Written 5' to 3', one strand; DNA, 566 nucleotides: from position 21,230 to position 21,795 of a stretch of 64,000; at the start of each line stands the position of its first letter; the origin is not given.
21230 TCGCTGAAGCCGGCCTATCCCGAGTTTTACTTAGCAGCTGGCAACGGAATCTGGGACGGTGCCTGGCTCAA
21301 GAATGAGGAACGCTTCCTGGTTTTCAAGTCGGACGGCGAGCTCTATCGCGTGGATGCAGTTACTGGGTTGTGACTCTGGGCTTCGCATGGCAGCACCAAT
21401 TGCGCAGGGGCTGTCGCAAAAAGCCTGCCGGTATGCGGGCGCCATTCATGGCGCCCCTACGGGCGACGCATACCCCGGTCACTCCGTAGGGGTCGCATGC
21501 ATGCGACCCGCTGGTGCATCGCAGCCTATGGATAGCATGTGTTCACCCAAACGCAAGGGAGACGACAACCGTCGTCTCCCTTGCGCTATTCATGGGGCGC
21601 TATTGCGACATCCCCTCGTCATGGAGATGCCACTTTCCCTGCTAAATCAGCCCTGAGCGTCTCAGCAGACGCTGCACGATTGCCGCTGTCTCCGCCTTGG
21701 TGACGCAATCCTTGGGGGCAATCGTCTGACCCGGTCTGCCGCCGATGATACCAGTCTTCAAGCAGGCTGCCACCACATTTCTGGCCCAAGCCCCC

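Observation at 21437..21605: Repeat family D: ~170-bp structured elements with a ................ core and compensatory hairpin changes (possible small RNA/REP family)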

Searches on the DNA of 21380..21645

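Call 42: search_rna_families(source=window, start=21380, end=21645, threshold=evalue, max_evalue=10)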
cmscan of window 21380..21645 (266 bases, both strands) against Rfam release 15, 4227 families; matches with E-value up to 10: 6.
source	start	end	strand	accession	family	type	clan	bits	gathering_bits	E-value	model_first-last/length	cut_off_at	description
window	21552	21585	-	RF03600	MIR3627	Gene; miRNA;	-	19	64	0.1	14-76/89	no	MIR3627 microRNA precursor family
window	21545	21592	+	RF02907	patAB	Cis-reg; leader;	-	17.3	92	2.9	1-57/57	no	patAB leader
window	21421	21515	-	RF02809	RsmW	Gene; sRNA;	CL00106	16.6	52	0.94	1-124/124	no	RsmW RNA family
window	21541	21593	-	RF00843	mir-228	Gene; miRNA;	CL00093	13.5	45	3.1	1-85/85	no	mir-228 microRNA precursor family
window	21399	21453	+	RF02067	STnc310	Gene; sRNA;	-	12.7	40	7.9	1-61/61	no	Salmonella enterica sRNA STnc310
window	21530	21582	+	RF02985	ftsZ-DE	Gene; sRNA;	-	12.6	72.2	5.3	1-69/69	no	ftsZ-DE RNA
